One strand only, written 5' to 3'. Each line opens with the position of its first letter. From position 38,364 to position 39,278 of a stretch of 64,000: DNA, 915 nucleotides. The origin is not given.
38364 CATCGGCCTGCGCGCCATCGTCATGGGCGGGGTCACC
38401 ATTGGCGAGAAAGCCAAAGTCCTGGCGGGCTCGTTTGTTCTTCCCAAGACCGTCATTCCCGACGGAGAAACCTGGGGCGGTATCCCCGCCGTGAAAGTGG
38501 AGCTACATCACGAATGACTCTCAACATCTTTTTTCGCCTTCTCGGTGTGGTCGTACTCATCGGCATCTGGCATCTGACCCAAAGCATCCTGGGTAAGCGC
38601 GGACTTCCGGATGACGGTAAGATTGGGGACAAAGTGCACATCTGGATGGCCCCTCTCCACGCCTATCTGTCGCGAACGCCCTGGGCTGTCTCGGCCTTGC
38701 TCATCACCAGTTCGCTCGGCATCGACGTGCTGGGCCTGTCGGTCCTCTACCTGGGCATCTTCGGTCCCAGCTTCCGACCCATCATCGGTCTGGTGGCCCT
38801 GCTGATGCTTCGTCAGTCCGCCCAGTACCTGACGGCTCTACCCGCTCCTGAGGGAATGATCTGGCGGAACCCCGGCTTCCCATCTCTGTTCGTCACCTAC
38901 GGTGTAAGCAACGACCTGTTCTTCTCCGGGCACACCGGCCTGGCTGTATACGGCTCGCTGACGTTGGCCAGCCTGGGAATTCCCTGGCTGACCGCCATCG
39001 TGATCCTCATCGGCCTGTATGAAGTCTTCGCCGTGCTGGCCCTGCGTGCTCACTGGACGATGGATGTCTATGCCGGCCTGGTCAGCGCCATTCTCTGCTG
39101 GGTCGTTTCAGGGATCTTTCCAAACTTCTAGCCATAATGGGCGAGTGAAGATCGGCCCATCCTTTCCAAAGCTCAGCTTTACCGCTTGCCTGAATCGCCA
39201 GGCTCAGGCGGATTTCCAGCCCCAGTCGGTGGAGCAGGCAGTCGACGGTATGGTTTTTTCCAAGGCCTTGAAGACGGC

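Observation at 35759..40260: Two-component system followed by a coupled membrane hexapeptide-repeat protein, a PAP2_C/sphingomyelin-synthase-like transferase and a 337-aa unknown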

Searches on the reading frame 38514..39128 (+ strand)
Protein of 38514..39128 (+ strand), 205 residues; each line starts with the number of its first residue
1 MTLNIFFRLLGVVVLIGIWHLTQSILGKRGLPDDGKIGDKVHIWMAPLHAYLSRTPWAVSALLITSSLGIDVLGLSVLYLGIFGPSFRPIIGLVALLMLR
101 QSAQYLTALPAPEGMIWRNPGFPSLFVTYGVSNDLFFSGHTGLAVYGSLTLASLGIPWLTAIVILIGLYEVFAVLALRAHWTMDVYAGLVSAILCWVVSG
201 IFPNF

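Call 3: search_protein_families(library=pfam, proteins=[window:38514-39128:+], max_evalue=0.1)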
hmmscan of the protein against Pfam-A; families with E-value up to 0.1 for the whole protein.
window:38514-39128:+ (205 aa): 3 families
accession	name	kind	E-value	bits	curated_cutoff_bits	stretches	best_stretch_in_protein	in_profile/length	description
PF24788.1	AtPDCT1_2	-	4.7e-10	40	27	1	46-200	9-159/160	AtPDCT1/2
PF14360.12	PAP2_C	-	2e-07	31.9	27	1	133-198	3-71/74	PAP2 superfamily C-terminal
PF01569.27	PAP2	-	7.5e-06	26.2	27.2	1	133-198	48-120/130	PAP2 superfamily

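Call 4: search_protein_families(library=ncbifam, proteins=[window:38514-39128:+], max_evalue=0.1)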
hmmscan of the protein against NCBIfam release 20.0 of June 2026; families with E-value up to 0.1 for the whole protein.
window:38514-39128:+ (205 aa): 0 families

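Call 9: find_homologous_proteins(query=window:38514-39128:+)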
Query window:38514-39128:+ (205 aa): 1782 proteins with E <= 0.001 among 3071 candidates; the best 120 are listed.
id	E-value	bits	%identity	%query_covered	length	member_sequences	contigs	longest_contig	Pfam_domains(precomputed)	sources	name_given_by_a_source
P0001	6.6e-128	443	100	100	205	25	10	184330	PF24788.2,PF14360.13,PF01569.28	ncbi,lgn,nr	ncbi:MAG: hypothetical protein J0I12_12660 [Candidatus Eremiobacteraeota bacterium]|nr:hypothetical 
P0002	4.9e-102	358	81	99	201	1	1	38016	PF24788.2,PF14360.13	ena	-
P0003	3.6e-99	349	79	99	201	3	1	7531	PF24788.2,PF14360.13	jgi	jgi:hypothetical protein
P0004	2.8e-97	343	82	91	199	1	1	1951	PF24788.2,PF14360.13,PF01569.28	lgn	-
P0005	6.1e-91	322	75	95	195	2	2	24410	PF24788.2,PF14360.13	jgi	-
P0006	2.2e-89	317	75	95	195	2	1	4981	PF24788.2,PF14360.13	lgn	-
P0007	1.1e-84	302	71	95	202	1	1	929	PF24788.2,PF14360.13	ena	-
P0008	2.1e-82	294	70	95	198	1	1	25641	PF24788.2,PF14360.13,PF01569.28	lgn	-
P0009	6.5e-81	289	71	97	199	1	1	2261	PF24788.2,PF14360.13,PF01569.28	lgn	-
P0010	2.6e-80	287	71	90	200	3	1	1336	PF24788.2,PF14360.13,PF01569.28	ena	-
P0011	2.4e-79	284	67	99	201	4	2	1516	PF24788.2,PF14360.13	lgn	-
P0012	1.2e-78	282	69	97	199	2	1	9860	PF24788.2,PF14360.13,PF01569.28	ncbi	-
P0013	1.3e-78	282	69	89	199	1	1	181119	PF24788.2,PF14360.13,PF01569.28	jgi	jgi:hypothetical protein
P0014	1.8e-78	281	70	90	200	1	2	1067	PF24788.2,PF14360.13,PF01569.28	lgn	-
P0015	1.8e-78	281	69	97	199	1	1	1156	PF24788.2,PF14360.13,PF01569.28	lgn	-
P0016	2.2e-78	281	66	99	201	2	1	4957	PF24788.2,PF14360.13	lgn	-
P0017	2.6e-78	281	68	97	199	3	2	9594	PF24788.2,PF14360.13,PF01569.28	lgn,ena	-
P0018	7.4e-78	279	68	97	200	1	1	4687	PF24788.2,PF14360.13,PF01569.28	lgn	-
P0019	9.2e-78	279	70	93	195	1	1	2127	PF24788.2,PF14360.13,PF01569.28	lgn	-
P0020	1.2e-77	279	68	97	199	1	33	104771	PF24788.2,PF14360.13,PF01569.28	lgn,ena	-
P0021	2.1e-77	278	69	90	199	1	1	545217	PF24788.2,PF14360.13,PF01569.28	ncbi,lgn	-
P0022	3.2e-77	277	67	97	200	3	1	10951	PF24788.2,PF14360.13,PF01569.28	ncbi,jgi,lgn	ncbi:MAG: phosphatase PAP2-related protein [Vulcanimicrobiota bacterium]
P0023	5.1e-77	277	68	95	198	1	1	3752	PF24788.2,PF14360.13,PF01569.28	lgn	-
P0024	6.9e-77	276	66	97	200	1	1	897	PF24788.2,PF14360.13,PF01569.28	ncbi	-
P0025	2.2e-76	274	67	97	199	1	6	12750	PF24788.2,PF14360.13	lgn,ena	-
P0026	3.0e-76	274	67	96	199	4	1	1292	PF24788.2,PF14360.13,PF01569.28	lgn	-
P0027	3.0e-76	274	68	97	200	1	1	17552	PF24788.2,PF14360.13,PF01569.28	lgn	-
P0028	3.2e-76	274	68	97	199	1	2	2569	PF24788.2,PF14360.13,PF01569.28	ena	-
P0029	3.3e-76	274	67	97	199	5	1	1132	PF24788.2,PF14360.13,PF01569.28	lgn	-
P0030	4.6e-76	273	67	97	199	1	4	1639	PF24788.2,PF14360.13,PF01569.28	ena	-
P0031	5.4e-76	273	67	97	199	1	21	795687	PF24788.2,PF14360.13,PF01569.28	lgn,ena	-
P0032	5.7e-76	273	66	97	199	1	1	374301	PF24788.2,PF14360.13,PF01569.28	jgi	jgi:hypothetical protein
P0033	7.9e-76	273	68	95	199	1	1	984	PF24788.2,PF14360.13,PF01569.28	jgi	jgi:hypothetical protein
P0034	1.1e-75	272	66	97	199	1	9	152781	PF24788.2,PF14360.13,PF01569.28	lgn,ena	-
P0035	1.2e-75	272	67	97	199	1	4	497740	PF24788.2,PF14360.13,PF01569.28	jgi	jgi:PAP2 superfamily protein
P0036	1.2e-75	272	67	97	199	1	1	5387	PF24788.2,PF14360.13,PF01569.28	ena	-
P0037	1.5e-75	272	66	97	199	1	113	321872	PF24788.2,PF14360.13,PF01569.28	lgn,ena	-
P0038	2.0e-75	271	66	97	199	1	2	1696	PF24788.2,PF14360.13,PF01569.28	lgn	-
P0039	2.2e-75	271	67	95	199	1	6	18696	PF24788.2,PF14360.13,PF01569.28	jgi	-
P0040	3.1e-75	271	68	96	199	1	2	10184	PF24788.2,PF14360.13,PF01569.28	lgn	-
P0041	3.2e-75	271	66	97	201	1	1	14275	PF24788.2,PF14360.13,PF01569.28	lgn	-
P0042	5.2e-75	270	66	97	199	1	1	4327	PF24788.2,PF14360.13,PF01569.28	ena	-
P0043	1.1e-74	269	66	97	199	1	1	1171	PF24788.2,PF14360.13,PF01569.28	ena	-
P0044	1.2e-74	269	70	93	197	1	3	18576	PF24788.2,PF14360.13,PF01569.28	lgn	-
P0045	1.8e-74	268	69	90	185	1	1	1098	PF24788.2,PF14360.13,PF01569.28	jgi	-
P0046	2.1e-74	268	66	94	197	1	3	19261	PF14360.13,PF01569.28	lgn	-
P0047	2.4e-74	268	66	97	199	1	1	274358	PF24788.2,PF14360.13,PF01569.28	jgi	jgi:PAP2 superfamily C-terminal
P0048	3.1e-74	267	64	98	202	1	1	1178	PF24788.2,PF14360.13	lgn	-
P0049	4.8e-74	267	66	93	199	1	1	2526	PF24788.2,PF14360.13,PF01569.28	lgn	-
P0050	5.2e-74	267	65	96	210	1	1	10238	PF24788.2,PF14360.13,PF01569.28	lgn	-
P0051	5.9e-74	267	64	96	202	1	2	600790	PF24788.2,PF14360.13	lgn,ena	-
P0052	1.3e-73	265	65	97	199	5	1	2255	PF24788.2,PF14360.13,PF01569.28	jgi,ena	-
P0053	1.5e-73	265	64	93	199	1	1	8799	PF24788.2,PF14360.13,PF01569.28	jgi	jgi:hypothetical protein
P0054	3.1e-72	261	64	95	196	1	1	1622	PF24788.2,PF14360.13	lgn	-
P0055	3.9e-72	261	63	96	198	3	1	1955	PF24788.2,PF14360.13,PF01569.28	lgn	-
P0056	4.5e-72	260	62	98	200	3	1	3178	PF24788.2,PF14360.13,PF01569.28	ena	-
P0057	6.8e-72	260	65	92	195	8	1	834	PF24788.2,PF14360.13,PF01569.28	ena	-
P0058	1.2e-70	256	63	97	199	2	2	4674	PF24788.2,PF14360.13,PF01569.28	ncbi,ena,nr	ncbi:MAG: phosphatase PAP2 family protein [Proteobacteria bacterium]|nr:phosphatase PAP2 family prot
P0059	2.4e-70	255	59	93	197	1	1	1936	PF24788.2,PF14360.13,PF01569.28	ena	-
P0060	6.3e-69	250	60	95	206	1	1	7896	PF24788.2,PF14360.13,PF01569.28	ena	-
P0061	1.4e-68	249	59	94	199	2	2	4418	PF24788.2,PF14360.13,PF01569.28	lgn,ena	-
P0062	2.7e-68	248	63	94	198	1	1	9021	PF24788.2,PF14360.13,PF01569.28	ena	-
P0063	3.8e-67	244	59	94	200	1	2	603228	PF24788.2,PF14360.13,PF01569.28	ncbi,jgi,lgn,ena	jgi:membrane-associated phospholipid phosphatase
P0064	1.4e-66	242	58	97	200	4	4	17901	PF24788.2,PF14360.13,PF01569.28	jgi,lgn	jgi:hypothetical protein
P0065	1.9e-66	242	60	97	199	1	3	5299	PF24788.2,PF14360.13,PF01569.28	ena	-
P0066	3.2e-62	228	58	97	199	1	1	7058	PF24788.2,PF14360.13,PF01569.28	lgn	-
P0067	5.3e-61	224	76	67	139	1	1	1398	PF24788.2,PF14360.13,PF01569.28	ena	-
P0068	5.5e-61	224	78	67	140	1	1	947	PF24788.2,PF14360.13,PF01569.28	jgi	-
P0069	4.7e-60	221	56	96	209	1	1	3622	PF24788.2,PF14360.13,PF01569.28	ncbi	-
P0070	6.5e-59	217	60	93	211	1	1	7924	PF24788.2,PF14360.13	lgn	-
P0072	1.1e-57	213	56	91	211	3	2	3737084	PF24788.2,PF14360.13,PF01569.28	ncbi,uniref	ncbi:phosphatase PAP2-related protein [Bdellovibrio bacteriovorus]|uniref:phosphatase PAP2-related p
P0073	1.2e-57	213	56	94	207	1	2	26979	PF24788.2,PF14360.13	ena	-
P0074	1.3e-57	213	58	93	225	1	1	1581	PF24788.2,PF14360.13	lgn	-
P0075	1.4e-57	213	57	94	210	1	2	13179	PF24788.2,PF14360.13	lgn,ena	-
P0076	1.4e-57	213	53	94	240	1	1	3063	PF24788.2,PF14360.13,PF01569.28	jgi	jgi:hypothetical protein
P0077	1.4e-57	213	55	91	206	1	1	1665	PF24788.2,PF14360.13,PF01569.28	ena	-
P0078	1.6e-57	213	53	91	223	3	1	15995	PF24788.2,PF14360.13,PF01569.28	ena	-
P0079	1.7e-57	213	58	93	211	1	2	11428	PF24788.2,PF14360.13,PF01569.28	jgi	jgi:PAP2 superfamily C-terminal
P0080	2.6e-57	212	57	93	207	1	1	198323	PF24788.2,PF14360.13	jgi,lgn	-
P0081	5.5e-57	211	53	94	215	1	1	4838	PF24788.2,PF14360.13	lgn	-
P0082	9.9e-57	210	55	91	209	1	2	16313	PF24788.2,PF14360.13,PF01569.28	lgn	-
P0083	1.2e-56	210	54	98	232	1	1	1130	PF24788.2,PF14360.13,PF01569.28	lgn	-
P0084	1.6e-56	210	55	89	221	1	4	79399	PF24788.2,PF14360.13,PF01569.28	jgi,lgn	-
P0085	3.6e-56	208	55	91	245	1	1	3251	PF24788.2,PF14360.13,PF01569.28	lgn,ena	-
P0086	3.8e-56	208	56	90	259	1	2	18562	PF24788.2,PF14360.13,PF01569.28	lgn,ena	-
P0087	4.4e-56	208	54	95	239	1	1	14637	PF24788.2,PF14360.13,PF01569.28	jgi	jgi:hypothetical protein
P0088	4.5e-56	208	56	90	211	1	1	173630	PF24788.2,PF14360.13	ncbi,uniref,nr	ncbi:MAG: hypothetical protein OM95_06540 [Bdellovibrio sp. ArHS]|uniref:phosphatase PAP2-related pr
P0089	6.0e-56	208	54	94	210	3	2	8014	PF24788.2,PF14360.13,PF01569.28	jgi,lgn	jgi:hypothetical protein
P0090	7.9e-56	207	56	94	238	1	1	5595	PF24788.2,PF14360.13,PF01569.28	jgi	jgi:membrane-associated phospholipid phosphatase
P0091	8.5e-56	207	54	93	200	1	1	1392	PF24788.2,PF14360.13,PF01569.28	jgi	jgi:hypothetical protein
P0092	9.8e-56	207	55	92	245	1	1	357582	PF24788.2,PF14360.13,PF01569.28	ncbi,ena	-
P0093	1.1e-55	207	56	92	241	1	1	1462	PF24788.2,PF14360.13,PF01569.28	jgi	jgi:hypothetical protein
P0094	1.2e-55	207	53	93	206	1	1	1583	PF24788.2,PF14360.13,PF01569.28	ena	-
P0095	1.6e-55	206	55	94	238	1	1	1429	PF24788.2,PF14360.13,PF01569.28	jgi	-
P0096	1.6e-55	206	58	88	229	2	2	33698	PF24788.2,PF14360.13,PF01569.28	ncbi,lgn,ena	-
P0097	2.2e-55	206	55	92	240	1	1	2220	PF24788.2,PF14360.13,PF01569.28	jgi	jgi:hypothetical protein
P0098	2.4e-55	206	55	85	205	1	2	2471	PF24788.2,PF14360.13,PF01569.28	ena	-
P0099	2.5e-55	206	53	94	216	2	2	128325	PF24788.2,PF14360.13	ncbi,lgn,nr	ncbi:MAG: phosphatase PAP2-related protein [Elusimicrobia bacterium]|nr:phosphatase PAP2-related pro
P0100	2.5e-55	206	54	95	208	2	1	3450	PF24788.2,PF14360.13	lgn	-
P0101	2.6e-55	206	53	93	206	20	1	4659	PF24788.2,PF14360.13,PF01569.28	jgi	jgi:hypothetical protein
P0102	3.1e-55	205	58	89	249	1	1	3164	PF24788.2,PF14360.13,PF01569.28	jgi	jgi:hypothetical protein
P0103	3.3e-55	205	55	87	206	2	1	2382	PF24788.2,PF14360.13,PF01569.28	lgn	-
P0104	4.2e-55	205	49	92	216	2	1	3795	PF24788.2,PF14360.13,PF01569.28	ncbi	-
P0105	4.4e-55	205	53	93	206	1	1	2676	PF24788.2,PF14360.13,PF01569.28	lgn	-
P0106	4.4e-55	205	53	93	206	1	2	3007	PF24788.2,PF14360.13,PF01569.28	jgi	jgi:membrane-associated phospholipid phosphatase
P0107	4.4e-55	205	56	85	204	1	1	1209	PF24788.2,PF14360.13,PF01569.28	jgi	jgi:hypothetical protein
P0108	4.8e-55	205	54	90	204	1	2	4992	PF24788.2,PF14360.13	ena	-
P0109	5.5e-55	205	52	93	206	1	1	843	PF24788.2,PF14360.13,PF01569.28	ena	-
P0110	5.6e-55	205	53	93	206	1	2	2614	PF24788.2,PF14360.13,PF01569.28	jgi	jgi:PAP2 superfamily protein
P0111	5.9e-55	204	54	92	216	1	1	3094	PF24788.2,PF14360.13,PF01569.28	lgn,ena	-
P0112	6.1e-55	204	56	85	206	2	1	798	PF24788.2,PF14360.13,PF01569.28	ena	-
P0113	6.1e-55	204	56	92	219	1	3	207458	PF24788.2,PF14360.13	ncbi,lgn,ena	-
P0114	6.5e-55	204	53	91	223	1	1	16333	PF24788.2,PF14360.13,PF01569.28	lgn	-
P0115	7.5e-55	204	53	92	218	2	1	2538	PF24788.2,PF14360.13,PF01569.28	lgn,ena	-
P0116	7.7e-55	204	53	94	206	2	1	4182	PF24788.2,PF14360.13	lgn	-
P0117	1.0e-54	204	57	95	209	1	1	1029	PF24788.2,PF14360.13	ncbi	-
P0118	1.1e-54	204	54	98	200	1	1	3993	PF24788.2,PF14360.13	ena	-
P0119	1.1e-54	204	55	96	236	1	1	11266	PF24788.2,PF14360.13,PF01569.28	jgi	jgi:hypothetical protein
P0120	1.2e-54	203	56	92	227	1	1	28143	PF24788.2,PF14360.13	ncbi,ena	-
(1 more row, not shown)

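Call 10: find_encoding_contigs(protein=P0072, flank=6000, max_places=2)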
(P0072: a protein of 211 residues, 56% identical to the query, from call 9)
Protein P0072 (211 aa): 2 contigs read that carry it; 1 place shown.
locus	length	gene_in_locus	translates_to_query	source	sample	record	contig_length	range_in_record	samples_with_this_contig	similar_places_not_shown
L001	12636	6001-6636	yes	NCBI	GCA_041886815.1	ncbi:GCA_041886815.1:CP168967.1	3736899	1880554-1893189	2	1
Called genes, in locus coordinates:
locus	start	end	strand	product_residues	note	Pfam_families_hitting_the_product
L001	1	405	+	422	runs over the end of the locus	PF00109:ketoacyl-synt, PF00108:Thiolase_N (weak), PF02801:Ketoacyl-synt_C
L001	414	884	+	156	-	PF02502:LacAB_rpiB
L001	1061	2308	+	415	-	PF00464:SHMT, PF00155:Aminotran_1_2, PF01212:Beta_elim_lyase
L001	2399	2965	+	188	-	PF01551:Peptidase_M23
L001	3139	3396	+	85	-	-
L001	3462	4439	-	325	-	-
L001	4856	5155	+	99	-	-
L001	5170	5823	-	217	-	-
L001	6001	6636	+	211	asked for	PF24788:AtPDCT1_2, PF01569:PAP2 (weak), PF14360:PAP2_C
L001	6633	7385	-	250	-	PF12697:Abhydrolase_6, PF06821:Ser_hydrolase (faint), PF12146:Hydrolase_4, PF00561:Abhydrolase_1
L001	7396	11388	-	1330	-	PF01663:Phosphodiest (faint)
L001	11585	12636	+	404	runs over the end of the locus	PF05977:MFS_3, PF07690:MFS_1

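Call 11: find_encoding_contigs(protein=P0063, flank=6000, max_places=2)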
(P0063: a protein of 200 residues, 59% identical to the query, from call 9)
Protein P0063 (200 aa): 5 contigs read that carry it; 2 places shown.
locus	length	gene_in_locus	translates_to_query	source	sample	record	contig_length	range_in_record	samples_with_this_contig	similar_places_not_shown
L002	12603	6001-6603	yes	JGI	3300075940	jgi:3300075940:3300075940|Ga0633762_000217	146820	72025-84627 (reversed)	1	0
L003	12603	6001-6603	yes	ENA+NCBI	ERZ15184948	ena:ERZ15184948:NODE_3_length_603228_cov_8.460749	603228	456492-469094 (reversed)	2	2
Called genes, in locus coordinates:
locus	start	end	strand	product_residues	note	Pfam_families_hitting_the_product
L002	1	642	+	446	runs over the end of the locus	PF00067:p450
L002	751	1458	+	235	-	PF00072:Response_reg, PF00486:Trans_reg_C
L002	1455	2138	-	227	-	PF00072:Response_reg, PF00486:Trans_reg_C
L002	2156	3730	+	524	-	PF00672:HAMP, PF00512:HisKA, PF02518:HATPase_c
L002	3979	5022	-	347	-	PF01476:LysM (faint), PF00877:NLPC_P60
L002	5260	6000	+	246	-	PF00132:Hexapep (weak), PF14602:Hexapep_2 (weak)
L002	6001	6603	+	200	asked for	PF24788:AtPDCT1_2, PF01569:PAP2 (weak), PF14360:PAP2_C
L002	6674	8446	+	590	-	PF19568:Spore_III_AA, PF00004:AAA (faint), PF03266:NTPase_1 (faint), PF13238:AAA_18 (weak), PF25516:PTPase, PF01424:R3H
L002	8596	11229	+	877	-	PF08487:VIT, PF13757:VIT_2 (weak), PF00092:VWA, PF13519:VWA_2 (weak), PF13768:VWA_3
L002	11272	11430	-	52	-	-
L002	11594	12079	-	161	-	PF22811:Zn_ribbon_NrdR, PF03477:ATP-cone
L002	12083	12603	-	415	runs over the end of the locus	PF02491:SHS2_FTSA, PF11104:PilM_2 (weak), PF06723:MreB_Mbl, PF14450:FtsA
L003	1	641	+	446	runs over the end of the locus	PF00067:p450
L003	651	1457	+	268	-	PF00072:Response_reg, PF00486:Trans_reg_C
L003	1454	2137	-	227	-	PF00072:Response_reg, PF00486:Trans_reg_C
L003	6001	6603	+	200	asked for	PF24788:AtPDCT1_2, PF01569:PAP2 (weak), PF14360:PAP2_C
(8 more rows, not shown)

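Call 12: find_encoding_contigs(protein=P0099, flank=6000, max_places=2)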
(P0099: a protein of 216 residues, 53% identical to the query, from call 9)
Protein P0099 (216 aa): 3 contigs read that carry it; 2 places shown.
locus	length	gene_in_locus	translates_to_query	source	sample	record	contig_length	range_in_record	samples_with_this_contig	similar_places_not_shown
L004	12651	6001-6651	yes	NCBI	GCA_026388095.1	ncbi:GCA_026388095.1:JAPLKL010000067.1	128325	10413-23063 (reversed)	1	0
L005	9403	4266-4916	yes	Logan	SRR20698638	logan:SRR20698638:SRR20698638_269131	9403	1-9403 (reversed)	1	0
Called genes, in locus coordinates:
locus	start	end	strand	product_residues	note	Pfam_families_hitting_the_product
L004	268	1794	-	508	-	PF00324:AA_permease, PF13520:AA_permease_2, PF13906:AA_permease_C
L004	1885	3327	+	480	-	PF02310:B12-binding (weak), PF04055:Radical_SAM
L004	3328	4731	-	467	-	PF00224:PK, PF02887:PK_C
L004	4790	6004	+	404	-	PF01553:Acyltransferase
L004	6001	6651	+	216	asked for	PF24788:AtPDCT1_2, PF14360:PAP2_C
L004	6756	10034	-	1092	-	PF24796:WDR55, PF24807:WD40_CDC20-Fz, PF24814:WD40_Prp19, PF25171:Beta-prop_WDR36-Utp21_1st, PF25173:Beta-prop_WDR3_1st, PF25174:Beta-prop_THOC3, PF23381:Beta-prop_IFT122_1st, PF23414:Beta-prop_EML_2, +97 more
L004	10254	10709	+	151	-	PF05973:Gp49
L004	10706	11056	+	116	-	-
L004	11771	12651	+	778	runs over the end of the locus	PF08487:VIT, PF00092:VWA, PF13519:VWA_2, PF13768:VWA_3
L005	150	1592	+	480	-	PF02310:B12-binding (weak), PF04055:Radical_SAM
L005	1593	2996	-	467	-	PF00224:PK, PF02887:PK_C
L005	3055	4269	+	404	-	PF01553:Acyltransferase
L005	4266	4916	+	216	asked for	PF24788:AtPDCT1_2, PF14360:PAP2_C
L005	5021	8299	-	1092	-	PF24796:WDR55, PF24807:WD40_CDC20-Fz, PF24814:WD40_Prp19, PF25171:Beta-prop_WDR36-Utp21_1st, PF25173:Beta-prop_WDR3_1st, PF25174:Beta-prop_THOC3, PF23381:Beta-prop_IFT122_1st, PF23414:Beta-prop_EML_2, +97 more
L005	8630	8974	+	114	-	PF05973:Gp49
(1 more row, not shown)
